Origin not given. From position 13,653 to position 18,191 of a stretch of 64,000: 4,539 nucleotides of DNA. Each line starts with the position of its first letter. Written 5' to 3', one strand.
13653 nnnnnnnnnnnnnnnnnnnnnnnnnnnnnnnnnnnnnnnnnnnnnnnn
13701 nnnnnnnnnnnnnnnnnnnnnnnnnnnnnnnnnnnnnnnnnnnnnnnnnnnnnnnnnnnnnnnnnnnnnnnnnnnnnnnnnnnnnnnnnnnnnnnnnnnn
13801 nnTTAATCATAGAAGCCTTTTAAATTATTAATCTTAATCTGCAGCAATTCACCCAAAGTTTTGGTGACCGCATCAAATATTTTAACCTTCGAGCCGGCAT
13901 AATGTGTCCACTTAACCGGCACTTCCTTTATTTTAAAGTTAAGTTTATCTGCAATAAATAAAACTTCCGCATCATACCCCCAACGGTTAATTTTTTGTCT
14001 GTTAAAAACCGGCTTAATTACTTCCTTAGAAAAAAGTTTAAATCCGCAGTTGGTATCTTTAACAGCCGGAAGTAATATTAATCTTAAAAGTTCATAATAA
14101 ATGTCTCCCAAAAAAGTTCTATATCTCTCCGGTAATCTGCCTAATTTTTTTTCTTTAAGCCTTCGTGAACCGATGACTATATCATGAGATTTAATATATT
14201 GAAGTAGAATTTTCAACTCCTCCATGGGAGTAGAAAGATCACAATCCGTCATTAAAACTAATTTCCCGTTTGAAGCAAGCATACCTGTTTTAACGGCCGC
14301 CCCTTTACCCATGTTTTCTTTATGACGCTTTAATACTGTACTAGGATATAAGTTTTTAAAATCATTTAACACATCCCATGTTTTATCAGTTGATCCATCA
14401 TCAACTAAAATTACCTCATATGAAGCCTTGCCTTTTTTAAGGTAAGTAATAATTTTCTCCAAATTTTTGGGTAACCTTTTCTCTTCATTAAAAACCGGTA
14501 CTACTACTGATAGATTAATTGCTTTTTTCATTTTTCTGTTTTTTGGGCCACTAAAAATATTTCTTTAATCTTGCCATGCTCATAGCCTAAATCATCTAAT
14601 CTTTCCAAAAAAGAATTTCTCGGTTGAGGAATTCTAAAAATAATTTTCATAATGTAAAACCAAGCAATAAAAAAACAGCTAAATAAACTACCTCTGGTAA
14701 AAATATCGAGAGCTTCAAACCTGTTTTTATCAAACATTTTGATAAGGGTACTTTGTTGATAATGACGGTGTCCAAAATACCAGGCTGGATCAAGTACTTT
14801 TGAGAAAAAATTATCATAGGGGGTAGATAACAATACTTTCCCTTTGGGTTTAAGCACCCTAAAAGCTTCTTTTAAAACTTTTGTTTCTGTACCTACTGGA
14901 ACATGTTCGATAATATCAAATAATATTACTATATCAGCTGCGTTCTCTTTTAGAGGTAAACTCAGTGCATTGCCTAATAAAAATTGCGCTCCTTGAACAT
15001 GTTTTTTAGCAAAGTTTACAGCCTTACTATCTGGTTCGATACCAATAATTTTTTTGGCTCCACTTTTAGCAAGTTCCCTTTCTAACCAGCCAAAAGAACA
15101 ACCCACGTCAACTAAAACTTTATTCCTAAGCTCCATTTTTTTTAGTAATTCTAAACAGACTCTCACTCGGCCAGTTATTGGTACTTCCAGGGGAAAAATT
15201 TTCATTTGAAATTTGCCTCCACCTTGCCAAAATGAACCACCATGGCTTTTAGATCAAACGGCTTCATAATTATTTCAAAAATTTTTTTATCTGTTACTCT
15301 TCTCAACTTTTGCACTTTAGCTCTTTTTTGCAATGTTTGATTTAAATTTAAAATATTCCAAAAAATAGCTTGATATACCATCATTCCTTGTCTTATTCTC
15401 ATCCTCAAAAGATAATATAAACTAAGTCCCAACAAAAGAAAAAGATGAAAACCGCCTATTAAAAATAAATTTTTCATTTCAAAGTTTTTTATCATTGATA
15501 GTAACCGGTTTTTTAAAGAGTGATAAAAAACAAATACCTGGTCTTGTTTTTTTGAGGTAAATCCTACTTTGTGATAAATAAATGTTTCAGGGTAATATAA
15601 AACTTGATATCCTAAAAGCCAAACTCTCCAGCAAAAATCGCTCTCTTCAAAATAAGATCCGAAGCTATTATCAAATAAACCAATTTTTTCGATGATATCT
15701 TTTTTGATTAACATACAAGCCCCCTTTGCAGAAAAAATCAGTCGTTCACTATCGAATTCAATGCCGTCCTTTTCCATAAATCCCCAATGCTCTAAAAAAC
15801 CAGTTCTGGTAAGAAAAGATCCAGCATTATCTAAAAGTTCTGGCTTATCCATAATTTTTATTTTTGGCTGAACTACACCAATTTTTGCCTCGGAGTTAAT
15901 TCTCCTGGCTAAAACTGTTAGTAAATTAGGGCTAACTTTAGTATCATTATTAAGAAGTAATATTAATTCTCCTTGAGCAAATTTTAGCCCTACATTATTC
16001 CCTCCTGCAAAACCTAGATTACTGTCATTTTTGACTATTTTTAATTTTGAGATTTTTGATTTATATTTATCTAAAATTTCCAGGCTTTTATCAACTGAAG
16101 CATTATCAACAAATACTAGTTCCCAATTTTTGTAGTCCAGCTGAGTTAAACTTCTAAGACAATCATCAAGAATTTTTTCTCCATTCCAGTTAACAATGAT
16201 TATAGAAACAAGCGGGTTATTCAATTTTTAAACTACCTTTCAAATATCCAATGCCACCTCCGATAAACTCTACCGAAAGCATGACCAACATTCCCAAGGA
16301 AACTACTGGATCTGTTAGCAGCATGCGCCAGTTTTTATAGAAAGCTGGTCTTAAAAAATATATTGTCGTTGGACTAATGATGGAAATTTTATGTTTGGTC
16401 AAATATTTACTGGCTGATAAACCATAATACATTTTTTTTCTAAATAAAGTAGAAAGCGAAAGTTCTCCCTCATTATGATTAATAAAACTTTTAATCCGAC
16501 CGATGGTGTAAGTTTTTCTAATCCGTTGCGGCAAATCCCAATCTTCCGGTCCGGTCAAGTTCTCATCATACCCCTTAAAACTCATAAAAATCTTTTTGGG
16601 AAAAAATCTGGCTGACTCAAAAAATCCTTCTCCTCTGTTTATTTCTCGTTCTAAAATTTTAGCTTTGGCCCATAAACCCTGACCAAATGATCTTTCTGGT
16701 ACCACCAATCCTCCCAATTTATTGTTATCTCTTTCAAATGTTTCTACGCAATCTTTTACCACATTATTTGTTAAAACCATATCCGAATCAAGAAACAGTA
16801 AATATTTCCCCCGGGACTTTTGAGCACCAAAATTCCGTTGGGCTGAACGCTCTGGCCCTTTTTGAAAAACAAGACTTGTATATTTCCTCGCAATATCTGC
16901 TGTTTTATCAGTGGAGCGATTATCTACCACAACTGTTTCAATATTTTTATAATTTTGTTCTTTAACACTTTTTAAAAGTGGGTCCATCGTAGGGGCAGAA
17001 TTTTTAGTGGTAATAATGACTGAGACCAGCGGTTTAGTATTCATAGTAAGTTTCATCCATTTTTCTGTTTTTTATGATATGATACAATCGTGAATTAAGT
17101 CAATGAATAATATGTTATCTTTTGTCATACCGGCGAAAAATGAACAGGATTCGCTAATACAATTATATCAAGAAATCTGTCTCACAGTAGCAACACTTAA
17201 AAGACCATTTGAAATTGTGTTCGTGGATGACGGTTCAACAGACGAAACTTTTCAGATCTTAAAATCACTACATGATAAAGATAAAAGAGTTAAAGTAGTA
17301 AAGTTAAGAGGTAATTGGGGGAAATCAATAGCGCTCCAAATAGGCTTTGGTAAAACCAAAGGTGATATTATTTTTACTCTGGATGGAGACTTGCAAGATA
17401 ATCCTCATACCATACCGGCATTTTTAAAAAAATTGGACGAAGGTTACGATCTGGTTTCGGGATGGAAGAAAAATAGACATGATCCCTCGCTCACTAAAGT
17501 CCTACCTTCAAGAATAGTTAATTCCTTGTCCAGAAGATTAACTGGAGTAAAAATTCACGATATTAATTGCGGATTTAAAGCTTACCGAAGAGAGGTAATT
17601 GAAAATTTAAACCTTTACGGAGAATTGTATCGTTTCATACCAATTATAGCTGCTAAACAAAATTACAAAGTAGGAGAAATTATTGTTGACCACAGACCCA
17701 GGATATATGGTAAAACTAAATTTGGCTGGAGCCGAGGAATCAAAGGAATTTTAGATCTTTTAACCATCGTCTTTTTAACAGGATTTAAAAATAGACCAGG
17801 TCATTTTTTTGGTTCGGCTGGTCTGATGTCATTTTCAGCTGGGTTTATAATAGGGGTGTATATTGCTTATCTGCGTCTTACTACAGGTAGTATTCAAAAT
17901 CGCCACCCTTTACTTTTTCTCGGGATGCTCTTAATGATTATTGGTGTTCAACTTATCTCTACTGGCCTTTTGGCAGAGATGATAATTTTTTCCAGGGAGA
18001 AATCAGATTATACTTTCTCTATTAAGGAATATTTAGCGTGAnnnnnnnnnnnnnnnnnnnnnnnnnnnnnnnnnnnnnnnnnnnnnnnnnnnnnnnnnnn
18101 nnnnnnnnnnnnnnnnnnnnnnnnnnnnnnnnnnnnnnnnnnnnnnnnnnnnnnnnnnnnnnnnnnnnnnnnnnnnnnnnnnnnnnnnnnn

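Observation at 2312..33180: Recurrent fusion of GT-C membrane glycosyltransferases to C-terminal F5/8 type C (discoidin) lectin-like domains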

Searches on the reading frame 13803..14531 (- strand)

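Call 23: search_protein_families(library=pfam, max_evalue=0.001, proteins=[window:13803-14531:-])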
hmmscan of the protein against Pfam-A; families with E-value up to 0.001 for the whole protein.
window:13803-14531:- (242 aa): 3 families
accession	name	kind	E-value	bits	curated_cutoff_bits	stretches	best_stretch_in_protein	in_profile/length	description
PF00535.33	Glycos_transf_2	-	6.6e-31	107.9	23.3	1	8-174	1-166/168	Glycosyl transferase family 2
PF13641.12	Glyco_tranf_2_3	-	1.7e-07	32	27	1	7-147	3-141/230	Glycosyltransferase like family 2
PF10111.15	Glyco_tranf_2_2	-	3.7e-07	30.4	27.3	1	8-117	1-110/276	Glycosyltransferase like family 2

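Call 75: search_protein_families(library=ncbifam, max_evalue=0.00001, proteins=[window:13803-14531:-])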
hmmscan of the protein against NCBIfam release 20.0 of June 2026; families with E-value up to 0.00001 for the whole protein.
window:13803-14531:- (242 aa): 16 families
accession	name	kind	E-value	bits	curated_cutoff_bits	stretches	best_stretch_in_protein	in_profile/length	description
NF047588.1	GlcsyltransPgfSStrep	equivalog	2.1e-21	76.5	500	1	6-184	2-176/308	glycosyltransferase PgfS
NF007986.1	PRK10714.1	equivalog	5.5e-19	68.3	529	1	5-175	6-172/316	undecaprenyl-phosphate 4-deoxy-4-formamido-L-arabinose transferase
NF041875.1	EPS_EpsD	equivalog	1.5e-15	57.4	370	1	7-121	1-114/325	exopolysaccharide biosynthesis glycosyltransferase EpsD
NF007482.0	PRK10073.1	equivalog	1.8e-15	56.8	423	1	2-104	3-101/334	glycosyltransferase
NF041391.1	DPhHxTase_Halo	equivalog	1.2e-14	53.8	375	1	14-214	4-189/213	dolichyl-phosphate hexose transferase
TIGR03937.1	PgaC_IcaA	equivalog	2.9e-14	52.9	422.3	1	5-116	45-153/407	poly-beta-1,6-N-acetyl-D-glucosamine synthase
TIGR04283.1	glyco_like_mftF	equivalog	1.1e-12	48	182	1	7-121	1-105/221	TIGR04283 family arsenosugar biosynthesis glycosyltransferase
NF038302.1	EPS_HpsE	equivalog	3.5e-12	45.9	300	1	5-99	1-97/307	hormogonium polysaccharide biosynthesis glycosyltransferase HpsE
NF010496.0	PRK13915.1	equivalog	1.3e-11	44.2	262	1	2-105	28-133/307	glucosyl-3-phosphoglycerate synthase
NF058614.1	PPMAGASynPpgS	equivalog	1.6e-11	44.1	370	1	9-216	4-206/226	polyprenyl-phospho-N-acetylgalactosaminyl synthase PpgS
TIGR03111.1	glyc2_xrt_Gpos1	hypoth_equivalog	1.8e-10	40.2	363.95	1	6-109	50-152/439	TIGR03111 family XrtG-associated glycosyltransferase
TIGR03965.1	mycofact_glyco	equivalog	6.9e-10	38.4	280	1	6-112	75-178/467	mycofactocin biosynthesis glycosyltransferase MftF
TIGR04182.1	glyco_TIGR04182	equivalog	9.4e-10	38.3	325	1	7-217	2-200/293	S-layer glycoprotein N-glycosyltransferase AglJ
NF047683.1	TeichurnBiosyTuaG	equivalog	2.4e-08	33.9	400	1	5-118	6-116/252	teichuronic acid biosynthesis protein TuaG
NF053739.1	GlytfEpsEBac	equivalog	9.7e-08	31.3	450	1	7-101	3-96/265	glycosyltransferase EpsE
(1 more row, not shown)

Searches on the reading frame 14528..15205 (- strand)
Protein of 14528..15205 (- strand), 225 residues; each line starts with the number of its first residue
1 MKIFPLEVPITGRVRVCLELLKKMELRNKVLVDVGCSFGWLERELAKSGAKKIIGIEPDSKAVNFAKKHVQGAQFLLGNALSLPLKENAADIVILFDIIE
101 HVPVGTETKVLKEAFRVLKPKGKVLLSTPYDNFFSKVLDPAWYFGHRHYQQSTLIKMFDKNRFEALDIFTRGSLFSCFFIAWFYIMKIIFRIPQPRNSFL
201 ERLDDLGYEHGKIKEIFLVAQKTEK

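Call 23: search_protein_families(library=pfam, max_evalue=0.001, proteins=[window:14528-15205:-])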
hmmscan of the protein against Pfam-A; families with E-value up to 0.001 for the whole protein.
window:14528-15205:- (225 aa): 10 families
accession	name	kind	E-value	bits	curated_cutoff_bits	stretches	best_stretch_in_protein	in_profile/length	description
PF08241.18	Methyltransf_11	-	1.6e-18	67.6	21.2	1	32-125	1-94/95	Methyltransferase domain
PF13649.12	Methyltransf_25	-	2.7e-16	60.5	27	1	32-122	2-97/97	Methyltransferase domain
PF13847.12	Methyltransf_31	-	1.5e-14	54.3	27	1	28-137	4-122/145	Methyltransferase domain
PF13489.12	Methyltransf_23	-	4.3e-14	53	27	1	20-160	12-156/164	Methyltransferase domain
PF08242.18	Methyltransf_12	-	5.8e-08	33.8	30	1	32-123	1-97/98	Methyltransferase domain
PF06325.19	PrmA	-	1.7e-06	28.2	22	1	15-127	149-259/296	Ribosomal protein L11 methyltransferase (PrmA)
PF01209.24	Ubie_methyltran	-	1.9e-06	27.8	20.1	1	30-126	50-151/233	ubiE/COQ5 methyltransferase family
PF05175.20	MTS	-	0.00023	21.3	23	1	19-125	25-137/170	Methyltransferase small domain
PF08003.17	Methyltransf_9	-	0.0003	20.3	23.8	1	25-65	113-154/315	Protein of unknown function (DUF1698)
PF02390.23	Methyltransf_4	-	0.00034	20.6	24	0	28-72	2-47/173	Putative methyltransferase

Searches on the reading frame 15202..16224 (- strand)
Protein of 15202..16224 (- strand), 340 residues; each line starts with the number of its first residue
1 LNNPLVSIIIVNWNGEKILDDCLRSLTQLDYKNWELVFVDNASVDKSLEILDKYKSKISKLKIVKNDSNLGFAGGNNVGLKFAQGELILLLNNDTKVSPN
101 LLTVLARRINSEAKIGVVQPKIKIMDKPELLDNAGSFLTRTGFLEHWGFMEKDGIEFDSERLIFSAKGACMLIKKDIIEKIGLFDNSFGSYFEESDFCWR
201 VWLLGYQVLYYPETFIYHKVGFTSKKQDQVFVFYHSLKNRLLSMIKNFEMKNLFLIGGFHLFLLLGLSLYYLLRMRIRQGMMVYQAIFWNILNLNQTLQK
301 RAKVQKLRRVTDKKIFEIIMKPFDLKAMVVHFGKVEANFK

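Call 23: search_protein_families(library=pfam, max_evalue=0.001, proteins=[window:15202-16224:-])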
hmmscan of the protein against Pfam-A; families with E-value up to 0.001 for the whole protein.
window:15202-16224:- (340 aa): 4 families
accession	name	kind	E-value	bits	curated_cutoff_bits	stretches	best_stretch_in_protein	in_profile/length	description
PF00535.33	Glycos_transf_2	-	5.4e-27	95.2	23.3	1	7-181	1-167/168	Glycosyl transferase family 2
PF13641.12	Glyco_tranf_2_3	-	6e-16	59.6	27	1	6-222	3-213/230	Glycosyltransferase like family 2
PF13632.12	Glyco_trans_2_3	-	4.3e-12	46.7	27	1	88-259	2-168/198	Glycosyl transferase family group 2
PF10111.15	Glyco_tranf_2_2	-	1.3e-10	41.6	27.3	1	8-207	2-205/276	Glycosyltransferase like family 2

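Call 75: search_protein_families(library=ncbifam, max_evalue=0.00001, proteins=[window:15202-16224:-])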
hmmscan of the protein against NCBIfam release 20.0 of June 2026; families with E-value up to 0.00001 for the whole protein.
window:15202-16224:- (340 aa): 18 families
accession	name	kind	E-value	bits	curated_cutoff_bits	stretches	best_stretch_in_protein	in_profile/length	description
TIGR03937.1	PgaC_IcaA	equivalog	4.9e-22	78.5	422.3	1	3-217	44-249/407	poly-beta-1,6-N-acetyl-D-glucosamine synthase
NF038299.1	EPS_HpsN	equivalog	5.4e-20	71.6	425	1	4-220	1-222/317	hormogonium polysaccharide biosynthesis glycosyltransferase HpsN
NF007482.0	PRK10073.1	equivalog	4.8e-17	62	423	1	3-106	5-107/334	glycosyltransferase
NF047683.1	TeichurnBiosyTuaG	equivalog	4.8e-16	59.2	400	1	2-102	4-104/252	teichuronic acid biosynthesis protein TuaG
TIGR01556.1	rhamnosyltran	subfamily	1.8e-14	53.6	200.55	1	25-224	13-206/281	rhamnosyltransferase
NF053739.1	GlytfEpsEBac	equivalog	2.2e-14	53.1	450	1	4-94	1-92/265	glycosyltransferase EpsE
TIGR03965.1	mycofact_glyco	equivalog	2.8e-14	52.8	280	1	4-219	74-281/467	mycofactocin biosynthesis glycosyltransferase MftF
TIGR04283.1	glyco_like_mftF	equivalog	1.2e-13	51.2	182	1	6-202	1-170/221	TIGR04283 family arsenosugar biosynthesis glycosyltransferase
NF041875.1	EPS_EpsD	equivalog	3.7e-13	49.6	370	1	6-220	1-208/325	exopolysaccharide biosynthesis glycosyltransferase EpsD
TIGR03111.1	glyc2_xrt_Gpos1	hypoth_equivalog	1.2e-12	47.4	363.95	1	3-187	48-236/439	TIGR03111 family XrtG-associated glycosyltransferase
NF050050.1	ProtGlycPglI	equivalog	1.3e-12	47.7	500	1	4-110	2-109/306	GalNAc(5)-diNAcBac-PP-undecaprenol beta-1,3-glucosyltransferase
NF007453.0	PRK10018.1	equivalog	4.7e-12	46.2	382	1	2-106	4-108/280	colanic acid biosynthesis glycosyltransferase WcaA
TIGR04017.1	WcaA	equivalog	1.8e-11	44.2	495.75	1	2-106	3-107/279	colanic acid biosynthesis glycosyltransferase WcaA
NF038302.1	EPS_HpsE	equivalog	3.8e-11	42.5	300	1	7-177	4-174/307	hormogonium polysaccharide biosynthesis glycosyltransferase HpsE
NF047588.1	GlcsyltransPgfSStrep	equivalog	1.3e-10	41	500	1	6-106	3-107/308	glycosyltransferase PgfS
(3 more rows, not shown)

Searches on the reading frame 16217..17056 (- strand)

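Call 23: search_protein_families(library=pfam, max_evalue=0.001, proteins=[window:16217-17056:-])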
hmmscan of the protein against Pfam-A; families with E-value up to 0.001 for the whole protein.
window:16217-17056:- (279 aa): 3 families
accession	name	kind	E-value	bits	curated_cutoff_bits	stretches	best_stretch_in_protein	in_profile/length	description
PF00535.33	Glycos_transf_2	-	2.1e-25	90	23.3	1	12-143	1-137/168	Glycosyl transferase family 2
PF10111.15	Glyco_tranf_2_2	-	3.5e-10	40.3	27.3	1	12-98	1-97/276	Glycosyltransferase like family 2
PF13641.12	Glyco_tranf_2_3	-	2e-05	25.2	27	1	11-110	3-114/230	Glycosyltransferase like family 2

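Call 75: search_protein_families(library=ncbifam, max_evalue=0.00001, proteins=[window:16217-17056:-])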
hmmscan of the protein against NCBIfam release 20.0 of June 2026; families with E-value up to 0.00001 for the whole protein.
window:16217-17056:- (279 aa): 17 families
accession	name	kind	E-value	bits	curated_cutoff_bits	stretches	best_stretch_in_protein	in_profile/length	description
TIGR04283.1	glyco_like_mftF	equivalog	2e-23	83.1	182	1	11-195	1-185/221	TIGR04283 family arsenosugar biosynthesis glycosyltransferase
NF041875.1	EPS_EpsD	equivalog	1.3e-15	57.7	370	1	11-183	1-193/325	exopolysaccharide biosynthesis glycosyltransferase EpsD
NF047683.1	TeichurnBiosyTuaG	equivalog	4.7e-14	52.6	400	1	5-101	2-105/252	teichuronic acid biosynthesis protein TuaG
NF007482.0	PRK10073.1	equivalog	5.2e-14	52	423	1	5-108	2-111/334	glycosyltransferase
TIGR03965.1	mycofact_glyco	equivalog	3.1e-12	46.1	280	1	6-111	71-183/467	mycofactocin biosynthesis glycosyltransferase MftF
TIGR03111.1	glyc2_xrt_Gpos1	hypoth_equivalog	4.1e-12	45.6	363.95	1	5-122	45-173/439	TIGR03111 family XrtG-associated glycosyltransferase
NF050050.1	ProtGlycPglI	equivalog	4.5e-10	39.4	500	1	9-109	2-110/306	GalNAc(5)-diNAcBac-PP-undecaprenol beta-1,3-glucosyltransferase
TIGR03937.1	PgaC_IcaA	equivalog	1.1e-09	37.7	422.3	1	4-112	40-155/407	poly-beta-1,6-N-acetyl-D-glucosamine synthase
TIGR03469.1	HpnB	hypoth_equivalog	1.3e-09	37.6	379.25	1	6-61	41-97/386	hopene-associated glycosyltransferase HpnB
NF038299.1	EPS_HpsN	equivalog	2.3e-08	33.4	425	1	9-115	1-113/317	hormogonium polysaccharide biosynthesis glycosyltransferase HpsN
NF053739.1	GlytfEpsEBac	equivalog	6.6e-08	31.8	450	1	9-163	1-167/265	glycosyltransferase EpsE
TIGR04182.1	glyco_TIGR04182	equivalog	1.7e-07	30.9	325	1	11-106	2-96/293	S-layer glycoprotein N-glycosyltransferase AglJ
NF038302.1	EPS_HpsE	equivalog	3.2e-07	29.6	300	1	12-115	4-118/307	hormogonium polysaccharide biosynthesis glycosyltransferase HpsE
NF041394.1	GtaseAglG_Halo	equivalog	4.9e-07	29.3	440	1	11-123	3-124/304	glucosyl-dolichyl phosphate glucuronosyltransferase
NF050819.1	PolSacchBiosHfsG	equivalog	7.8e-07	28.5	500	1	6-111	9-121/302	polysaccharide biosynthesis protein HfsG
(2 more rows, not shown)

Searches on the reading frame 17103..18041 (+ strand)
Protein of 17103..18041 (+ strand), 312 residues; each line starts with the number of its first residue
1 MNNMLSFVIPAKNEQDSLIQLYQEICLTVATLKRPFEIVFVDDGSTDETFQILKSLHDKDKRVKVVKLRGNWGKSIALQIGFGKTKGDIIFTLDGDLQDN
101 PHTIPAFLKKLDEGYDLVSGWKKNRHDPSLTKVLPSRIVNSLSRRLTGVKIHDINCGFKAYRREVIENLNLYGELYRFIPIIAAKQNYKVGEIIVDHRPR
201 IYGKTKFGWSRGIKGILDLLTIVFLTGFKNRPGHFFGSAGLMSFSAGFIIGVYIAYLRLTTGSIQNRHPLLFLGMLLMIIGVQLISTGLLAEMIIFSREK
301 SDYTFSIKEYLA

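Call 23: search_protein_families(library=pfam, max_evalue=0.001, proteins=[window:17103-18041:+])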
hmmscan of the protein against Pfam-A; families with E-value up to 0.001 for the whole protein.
window:17103-18041:+ (312 aa): 3 families
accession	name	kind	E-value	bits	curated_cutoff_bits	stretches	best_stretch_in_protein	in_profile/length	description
PF00535.33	Glycos_transf_2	-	1.9e-33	116.2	23.3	1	6-168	1-166/168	Glycosyl transferase family 2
PF10111.15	Glyco_tranf_2_2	-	9.7e-06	25.7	27.3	1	7-102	2-97/276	Glycosyltransferase like family 2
PF13641.12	Glyco_tranf_2_3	-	3.8e-05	24.2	27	1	5-131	3-132/230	Glycosyltransferase like family 2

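Call 75: search_protein_families(library=ncbifam, max_evalue=0.00001, proteins=[window:17103-18041:+])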
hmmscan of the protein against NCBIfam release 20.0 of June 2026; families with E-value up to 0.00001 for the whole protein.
window:17103-18041:+ (312 aa): 17 families
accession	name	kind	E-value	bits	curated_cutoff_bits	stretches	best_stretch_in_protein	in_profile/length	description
NF007986.1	PRK10714.1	equivalog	3e-54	184.2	529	1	5-294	8-293/316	undecaprenyl-phosphate 4-deoxy-4-formamido-L-arabinose transferase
NF047588.1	GlcsyltransPgfSStrep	equivalog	6.8e-40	137.2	500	1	5-294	3-287/308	glycosyltransferase PgfS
TIGR04182.1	glyco_TIGR04182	equivalog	4.8e-25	88.5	325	1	7-297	4-285/293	S-layer glycoprotein N-glycosyltransferase AglJ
TIGR03937.1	PgaC_IcaA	equivalog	4.3e-15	55.6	422.3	1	3-106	45-145/407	poly-beta-1,6-N-acetyl-D-glucosamine synthase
NF041391.1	DPhHxTase_Halo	equivalog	2.6e-14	52.7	375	1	36-211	25-196/213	dolichyl-phosphate hexose transferase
NF041875.1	EPS_EpsD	equivalog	8.6e-11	41.8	370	1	5-118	1-111/325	exopolysaccharide biosynthesis glycosyltransferase EpsD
NF047683.1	TeichurnBiosyTuaG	equivalog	2.8e-10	40.2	400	1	32-101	32-101/252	teichuronic acid biosynthesis protein TuaG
NF007482.0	PRK10073.1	equivalog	1.6e-09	37.3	423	1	3-98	6-97/334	glycosyltransferase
NF058614.1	PPMAGASynPpgS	equivalog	3.2e-09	36.5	370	1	8-196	5-195/226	polyprenyl-phospho-N-acetylgalactosaminyl synthase PpgS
NF045692.1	OglycostaseCruG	equivalog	1.1e-08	34.4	600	1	5-119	43-161/386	2'-O-glycosyltransferase CruG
TIGR03965.1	mycofact_glyco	equivalog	1.4e-08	34.1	280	1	5-112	76-180/467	mycofactocin biosynthesis glycosyltransferase MftF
NF010496.0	PRK13915.1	equivalog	1.8e-08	33.9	262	1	3-108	31-139/307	glucosyl-3-phosphoglycerate synthase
TIGR04283.1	glyco_like_mftF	equivalog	3.9e-08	33.1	182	1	5-108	1-94/221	TIGR04283 family arsenosugar biosynthesis glycosyltransferase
TIGR03111.1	glyc2_xrt_Gpos1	hypoth_equivalog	6.4e-07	28.5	363.95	1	6-111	52-156/439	TIGR03111 family XrtG-associated glycosyltransferase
NF050050.1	ProtGlycPglI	equivalog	8.9e-07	28.6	500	1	33-127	29-124/306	GalNAc(5)-diNAcBac-PP-undecaprenol beta-1,3-glucosyltransferase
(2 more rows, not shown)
